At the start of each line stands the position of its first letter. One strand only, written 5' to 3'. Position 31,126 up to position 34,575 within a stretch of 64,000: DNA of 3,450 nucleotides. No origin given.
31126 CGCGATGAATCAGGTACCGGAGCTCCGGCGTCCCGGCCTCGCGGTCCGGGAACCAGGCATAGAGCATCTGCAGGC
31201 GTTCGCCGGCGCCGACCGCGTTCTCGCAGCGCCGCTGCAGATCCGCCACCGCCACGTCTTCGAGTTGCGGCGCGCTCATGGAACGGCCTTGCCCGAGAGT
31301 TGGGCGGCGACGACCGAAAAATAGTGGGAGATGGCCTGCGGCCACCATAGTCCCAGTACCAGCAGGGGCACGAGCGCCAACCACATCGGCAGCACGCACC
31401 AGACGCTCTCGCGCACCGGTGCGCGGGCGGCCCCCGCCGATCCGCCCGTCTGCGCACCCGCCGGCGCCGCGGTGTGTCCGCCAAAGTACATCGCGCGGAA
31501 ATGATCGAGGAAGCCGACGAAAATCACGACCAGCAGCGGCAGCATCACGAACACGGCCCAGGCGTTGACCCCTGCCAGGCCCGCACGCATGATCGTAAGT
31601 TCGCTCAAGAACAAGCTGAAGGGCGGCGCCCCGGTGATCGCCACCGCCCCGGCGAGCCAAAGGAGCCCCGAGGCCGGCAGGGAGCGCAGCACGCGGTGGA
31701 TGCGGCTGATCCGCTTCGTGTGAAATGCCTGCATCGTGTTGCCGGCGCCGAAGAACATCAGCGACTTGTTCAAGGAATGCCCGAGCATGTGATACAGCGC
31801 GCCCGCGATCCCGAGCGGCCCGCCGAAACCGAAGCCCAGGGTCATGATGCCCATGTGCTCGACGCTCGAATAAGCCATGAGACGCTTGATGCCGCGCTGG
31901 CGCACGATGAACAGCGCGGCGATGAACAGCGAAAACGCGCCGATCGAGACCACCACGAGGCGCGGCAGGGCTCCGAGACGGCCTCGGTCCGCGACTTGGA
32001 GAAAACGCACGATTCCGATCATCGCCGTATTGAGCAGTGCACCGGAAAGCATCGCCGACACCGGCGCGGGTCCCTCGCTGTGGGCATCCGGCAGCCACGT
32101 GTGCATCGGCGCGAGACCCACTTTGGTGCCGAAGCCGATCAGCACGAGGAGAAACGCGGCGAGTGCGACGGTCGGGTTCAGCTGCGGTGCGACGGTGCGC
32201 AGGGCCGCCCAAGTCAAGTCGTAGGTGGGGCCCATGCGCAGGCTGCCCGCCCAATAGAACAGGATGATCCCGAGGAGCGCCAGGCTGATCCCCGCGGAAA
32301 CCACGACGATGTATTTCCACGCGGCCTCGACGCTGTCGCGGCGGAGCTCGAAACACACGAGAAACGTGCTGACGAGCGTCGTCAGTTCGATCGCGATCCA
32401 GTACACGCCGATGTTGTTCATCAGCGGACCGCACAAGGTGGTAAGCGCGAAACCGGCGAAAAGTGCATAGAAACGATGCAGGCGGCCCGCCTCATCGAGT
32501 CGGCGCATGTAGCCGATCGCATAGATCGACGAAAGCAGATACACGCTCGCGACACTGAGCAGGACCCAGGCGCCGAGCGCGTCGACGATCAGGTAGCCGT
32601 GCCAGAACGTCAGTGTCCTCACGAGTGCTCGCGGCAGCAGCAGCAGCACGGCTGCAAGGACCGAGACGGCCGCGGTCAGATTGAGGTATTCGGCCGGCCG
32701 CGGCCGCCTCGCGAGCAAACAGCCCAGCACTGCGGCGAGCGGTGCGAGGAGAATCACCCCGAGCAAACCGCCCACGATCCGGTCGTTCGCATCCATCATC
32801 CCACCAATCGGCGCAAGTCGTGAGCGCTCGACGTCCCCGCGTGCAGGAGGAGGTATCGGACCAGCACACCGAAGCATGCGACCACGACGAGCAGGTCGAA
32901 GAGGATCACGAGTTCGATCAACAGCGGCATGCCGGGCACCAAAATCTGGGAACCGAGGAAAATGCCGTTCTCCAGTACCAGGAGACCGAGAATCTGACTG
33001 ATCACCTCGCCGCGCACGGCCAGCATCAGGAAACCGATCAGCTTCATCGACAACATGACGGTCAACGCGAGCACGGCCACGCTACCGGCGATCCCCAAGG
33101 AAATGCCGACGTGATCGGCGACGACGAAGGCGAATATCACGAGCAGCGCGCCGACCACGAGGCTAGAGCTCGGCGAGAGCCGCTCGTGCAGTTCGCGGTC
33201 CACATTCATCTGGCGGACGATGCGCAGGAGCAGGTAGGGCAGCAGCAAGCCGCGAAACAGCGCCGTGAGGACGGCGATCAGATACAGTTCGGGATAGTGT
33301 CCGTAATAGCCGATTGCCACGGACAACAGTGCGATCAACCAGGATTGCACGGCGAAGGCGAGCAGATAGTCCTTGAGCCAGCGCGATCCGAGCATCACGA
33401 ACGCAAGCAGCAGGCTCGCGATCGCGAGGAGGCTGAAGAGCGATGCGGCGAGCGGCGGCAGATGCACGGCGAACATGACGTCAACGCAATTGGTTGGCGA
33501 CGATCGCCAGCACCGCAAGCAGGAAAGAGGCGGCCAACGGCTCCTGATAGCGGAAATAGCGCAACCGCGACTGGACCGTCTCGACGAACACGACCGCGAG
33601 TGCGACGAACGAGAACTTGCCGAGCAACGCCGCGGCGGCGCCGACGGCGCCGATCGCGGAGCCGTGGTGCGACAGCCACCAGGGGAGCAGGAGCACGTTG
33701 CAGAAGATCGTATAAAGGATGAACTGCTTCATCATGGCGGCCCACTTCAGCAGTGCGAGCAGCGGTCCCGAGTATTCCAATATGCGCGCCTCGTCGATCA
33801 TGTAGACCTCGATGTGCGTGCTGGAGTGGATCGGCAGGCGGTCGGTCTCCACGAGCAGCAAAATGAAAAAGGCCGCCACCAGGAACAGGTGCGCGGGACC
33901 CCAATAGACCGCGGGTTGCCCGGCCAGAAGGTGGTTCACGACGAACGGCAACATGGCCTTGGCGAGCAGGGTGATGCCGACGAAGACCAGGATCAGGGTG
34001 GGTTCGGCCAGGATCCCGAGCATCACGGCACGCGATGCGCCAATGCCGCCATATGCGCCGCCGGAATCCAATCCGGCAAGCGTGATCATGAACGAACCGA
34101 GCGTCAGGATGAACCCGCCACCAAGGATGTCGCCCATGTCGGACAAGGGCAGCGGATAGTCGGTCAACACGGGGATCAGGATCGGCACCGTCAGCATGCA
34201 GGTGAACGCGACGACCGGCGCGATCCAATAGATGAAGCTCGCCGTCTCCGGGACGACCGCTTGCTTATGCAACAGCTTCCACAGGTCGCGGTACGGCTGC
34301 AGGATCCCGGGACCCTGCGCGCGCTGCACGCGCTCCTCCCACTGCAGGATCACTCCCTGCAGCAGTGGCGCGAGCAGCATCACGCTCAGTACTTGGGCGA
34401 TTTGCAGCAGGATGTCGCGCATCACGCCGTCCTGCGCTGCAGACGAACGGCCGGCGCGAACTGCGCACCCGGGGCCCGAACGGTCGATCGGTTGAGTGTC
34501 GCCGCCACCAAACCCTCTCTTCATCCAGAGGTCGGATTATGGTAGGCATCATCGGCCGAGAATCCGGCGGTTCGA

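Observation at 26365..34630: Fluoride-riboswitch-led operon joining a Cys-less hydrogenase-like (Ehr-type) membrane complex to crcB and DUF190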

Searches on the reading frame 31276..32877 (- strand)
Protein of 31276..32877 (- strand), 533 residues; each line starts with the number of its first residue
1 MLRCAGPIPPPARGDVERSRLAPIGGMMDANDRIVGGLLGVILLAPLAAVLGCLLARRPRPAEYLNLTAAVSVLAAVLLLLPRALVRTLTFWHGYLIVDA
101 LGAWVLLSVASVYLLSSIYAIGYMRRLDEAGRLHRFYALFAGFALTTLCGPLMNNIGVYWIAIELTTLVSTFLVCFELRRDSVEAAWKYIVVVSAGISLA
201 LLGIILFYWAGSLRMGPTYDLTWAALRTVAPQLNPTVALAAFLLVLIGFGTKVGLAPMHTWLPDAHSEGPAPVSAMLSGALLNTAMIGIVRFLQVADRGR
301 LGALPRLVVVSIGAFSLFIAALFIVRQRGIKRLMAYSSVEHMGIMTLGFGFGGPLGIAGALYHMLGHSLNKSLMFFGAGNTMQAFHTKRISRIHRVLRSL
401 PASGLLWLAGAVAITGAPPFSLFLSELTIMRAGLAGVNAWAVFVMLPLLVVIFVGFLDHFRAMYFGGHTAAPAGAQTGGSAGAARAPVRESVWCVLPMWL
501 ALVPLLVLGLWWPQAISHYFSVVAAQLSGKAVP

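Call 5: search_protein_families(library=pfam, proteins=[window:31276-32877:-], max_evalue=0.01)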
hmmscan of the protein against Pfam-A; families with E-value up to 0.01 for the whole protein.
window:31276-32877:- (533 aa): 2 families
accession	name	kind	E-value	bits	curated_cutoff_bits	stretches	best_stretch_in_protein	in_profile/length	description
PF00361.26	Proton_antipo_M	-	1.4e-51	175.9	21.5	1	158-444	6-286/294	NADH:quinone oxidoreductase/Mrp antiporter, TM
PF00662.26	Proton_antipo_N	-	0.00038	20.7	24.5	1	97-137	14-51/51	NADH-Ubiquinone oxidoreductase (complex I), chain 5 N-terminus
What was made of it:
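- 31276..32799 (-): HyfF/MbhH/NuoN-like antiporter-type subunit (507 aa). Pfam Proton_antipo_M, 176 bits (call 5).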

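Call 49: search_solved_structures(query=window:31276-32799:-, max_evalue=0.00001, show_alignments=1)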
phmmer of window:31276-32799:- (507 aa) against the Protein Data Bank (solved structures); distinct sequences matched with E-value up to 0.00001: 72 (the best 60 are shown).
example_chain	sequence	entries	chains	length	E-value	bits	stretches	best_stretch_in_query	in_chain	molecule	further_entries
6cfw_H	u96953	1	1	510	4.4e-33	118.4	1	72-408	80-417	Monovalent cation/H+ antiporter subunit D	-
6u8y_H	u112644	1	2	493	1.2e-32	117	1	122-444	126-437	NADH dehydrogenase subunit N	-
6hum_F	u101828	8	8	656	5.1e-32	114.9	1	64-484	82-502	NADH dehydrogenase subunit 5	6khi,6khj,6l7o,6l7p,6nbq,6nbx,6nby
7eu3_F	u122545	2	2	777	1.1e-25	94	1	66-405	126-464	NAD(P)H-quinone oxidoreductase subunit F | NADH-plastoquinone oxidoreductase subunit 5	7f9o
8qby_L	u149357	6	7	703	2.5e-24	89.5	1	71-431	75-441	NADH dehydrogenase subunit L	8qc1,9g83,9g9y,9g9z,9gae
8e9g_L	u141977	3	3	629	1.1e-23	87.4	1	72-417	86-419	NADH-quinone oxidoreductase, L subunit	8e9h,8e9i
7wff_F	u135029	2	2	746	5.4e-23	85.1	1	63-422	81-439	NAD(P)H-quinone oxidoreductase subunit 5, chloroplastic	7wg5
6hum_D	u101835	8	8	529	9.5e-23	84.3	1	127-425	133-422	NAD(P)H-quinone oxidoreductase chain 4 1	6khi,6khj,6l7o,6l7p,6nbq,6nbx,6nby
8qby_M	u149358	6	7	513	3.2e-22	82.6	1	142-421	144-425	NADH dehydrogenase subunit M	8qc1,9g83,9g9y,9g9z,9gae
7a23_a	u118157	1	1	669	4.1e-21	78.9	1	67-411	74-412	Nad5m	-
9grx_F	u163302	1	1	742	4.5e-21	78.7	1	66-415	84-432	NAD(P)H-quinone oxidoreductase subunit 5, chloroplastic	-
6u8y_X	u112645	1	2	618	4.8e-21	78.7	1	15-409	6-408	NADH dehydrogenase subunit M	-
6tjv_D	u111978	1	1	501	7.6e-21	78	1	88-417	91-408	NADH dehydrogenase subunit 4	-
7z0s_C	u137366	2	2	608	1.9e-20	76.7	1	83-425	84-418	Formate hydrogenlyase subunit 3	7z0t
7tgh_4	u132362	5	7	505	1e-19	74.3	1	84-433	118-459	NADH-ubiquinone oxidoreductase chain 4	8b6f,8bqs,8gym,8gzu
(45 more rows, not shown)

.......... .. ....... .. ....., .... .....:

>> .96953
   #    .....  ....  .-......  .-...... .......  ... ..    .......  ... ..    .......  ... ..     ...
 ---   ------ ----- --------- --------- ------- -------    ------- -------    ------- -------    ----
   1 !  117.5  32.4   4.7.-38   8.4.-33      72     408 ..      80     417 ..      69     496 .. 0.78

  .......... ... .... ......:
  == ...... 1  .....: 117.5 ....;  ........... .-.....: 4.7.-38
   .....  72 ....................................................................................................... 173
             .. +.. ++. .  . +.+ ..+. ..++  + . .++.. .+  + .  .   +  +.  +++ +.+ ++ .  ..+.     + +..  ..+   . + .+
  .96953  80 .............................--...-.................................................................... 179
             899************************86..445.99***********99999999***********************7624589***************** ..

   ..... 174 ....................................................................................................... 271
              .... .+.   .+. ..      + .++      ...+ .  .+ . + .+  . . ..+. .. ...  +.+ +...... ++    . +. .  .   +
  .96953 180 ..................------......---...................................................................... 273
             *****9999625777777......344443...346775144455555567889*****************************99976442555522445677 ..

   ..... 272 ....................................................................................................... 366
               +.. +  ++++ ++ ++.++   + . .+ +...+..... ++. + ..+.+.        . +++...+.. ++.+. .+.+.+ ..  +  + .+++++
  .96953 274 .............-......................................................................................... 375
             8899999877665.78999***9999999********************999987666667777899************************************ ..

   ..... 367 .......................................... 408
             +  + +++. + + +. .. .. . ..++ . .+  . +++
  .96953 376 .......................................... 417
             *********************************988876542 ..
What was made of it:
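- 31276..32799 (-): Best solved relative is MbhH, 6cfw_H (call 49).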

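Call 60: search_protein_families(library=ncbifam, proteins=[window:31276-32799:-], max_evalue=0.001)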
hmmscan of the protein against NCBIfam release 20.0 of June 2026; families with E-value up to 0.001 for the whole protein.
window:31276-32799:- (507 aa): 72 families (the best 25 are shown)
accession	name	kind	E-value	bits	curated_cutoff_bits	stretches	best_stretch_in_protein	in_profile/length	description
NF005044.0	PRK06458.1-4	equivalog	5e-103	345.7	610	1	17-494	11-487/531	hydrogenase 4 subunit F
NF005045.0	PRK06458.1-5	equivalog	7e-98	328.7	543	1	14-502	5-483/484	hydrogenase 4 subunit F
NF005043.0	PRK06458.1-3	equivalog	5.2e-89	299.4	533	1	15-501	11-482/483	hydrogenase 4 subunit F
NF005041.0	PRK06458.1-1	equivalog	9.2e-84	282.3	951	1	13-432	7-438/526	hydrogenase 4 subunit F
NF006427.0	PRK08676.1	equivalog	1.4e-82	278.1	511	1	25-501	12-483/486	hydrogenase membrane subunit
NF005042.0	PRK06458.1-2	equivalog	2.4e-75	254.3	437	1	42-440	25-404/439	hydrogenase 4 subunit F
NF005086.0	PRK06521.1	equivalog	3.7e-61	207.5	667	1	15-427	11-436/669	hydrogenase 4 subunit B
NF006241.0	PRK08377.1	equivalog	1.6e-48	165.9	645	1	70-442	74-435/494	NADH dehydrogenase subunit N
TIGR01972.1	NDH_I_M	subfamily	1.9e-46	158.8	263.8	1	72-494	65-475/486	NADH-quinone oxidoreductase subunit M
NF006418.0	PRK08667.1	equivalog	7.1e-45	153.7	794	1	40-425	38-426/644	hydrogenase membrane subunit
NF005141.0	PRK06590.1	equivalog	2.1e-42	145.9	556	1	69-494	76-476/615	NADH-quinone oxidoreductase subunit L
NF006240.0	PRK08376.1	subfamily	2.9e-42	145.3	662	1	71-445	87-463/521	putative monovalent cation/H+ antiporter subunit D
NF005097.0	PRK06525.1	equivalog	1.7e-41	142.5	430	1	70-448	72-449/480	hydrogenase 4 subunit D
TIGR01974.1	NDH_I_L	subfamily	3.9e-40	138.4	407.5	1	70-491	78-484/630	NADH-quinone oxidoreductase subunit L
NF005561.0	PRK07234.1-1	equivalog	5.4e-40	137.7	718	1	16-420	13-419/569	putative monovalent cation/H+ antiporter subunit D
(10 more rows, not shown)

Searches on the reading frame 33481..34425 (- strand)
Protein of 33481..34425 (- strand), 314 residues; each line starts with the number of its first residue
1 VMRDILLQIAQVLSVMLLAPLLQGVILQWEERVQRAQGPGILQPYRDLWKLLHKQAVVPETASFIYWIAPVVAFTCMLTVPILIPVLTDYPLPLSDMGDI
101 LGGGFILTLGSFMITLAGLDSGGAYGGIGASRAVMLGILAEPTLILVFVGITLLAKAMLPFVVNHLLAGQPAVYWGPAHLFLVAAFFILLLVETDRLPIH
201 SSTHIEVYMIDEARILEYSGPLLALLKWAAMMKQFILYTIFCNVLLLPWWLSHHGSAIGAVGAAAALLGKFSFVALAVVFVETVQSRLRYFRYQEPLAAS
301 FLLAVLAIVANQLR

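Call 5: search_protein_families(library=pfam, proteins=[window:33481-34422:-], max_evalue=0.01)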
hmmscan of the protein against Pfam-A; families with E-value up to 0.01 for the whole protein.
window:33481-34422:- (313 aa): 1 family
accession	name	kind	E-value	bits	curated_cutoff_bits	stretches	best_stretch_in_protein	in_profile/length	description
PF00146.26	NADHdh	-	2.6e-33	116.1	27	1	11-302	6-288/298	NADH dehydrogenase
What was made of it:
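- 33481..34425 (-): NuoH/HycD-like membrane subunit (314 aa from GTG 34425, or 313 aa from ATG 34422). Pfam NADHdh, 116 bits (call 5).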

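Call 60: search_protein_families(library=ncbifam, proteins=[window:33481-34425:-], max_evalue=0.001)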
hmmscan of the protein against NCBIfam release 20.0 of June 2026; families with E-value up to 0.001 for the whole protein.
window:33481-34425:- (314 aa): 3 families
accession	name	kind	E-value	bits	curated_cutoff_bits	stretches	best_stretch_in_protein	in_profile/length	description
NF004741.0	PRK06076.1-2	equivalog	4.6e-17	62.2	305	1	39-293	64-310/337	NADH-quinone oxidoreductase subunit NuoH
NF004742.0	PRK06076.1-3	equivalog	6.9e-10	38.6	531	1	37-290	63-322/356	NADH-quinone oxidoreductase subunit NuoH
NF004743.0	PRK06076.1-4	equivalog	4.9e-05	22.4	494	1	30-292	46-318/433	NADH-quinone oxidoreductase subunit NuoH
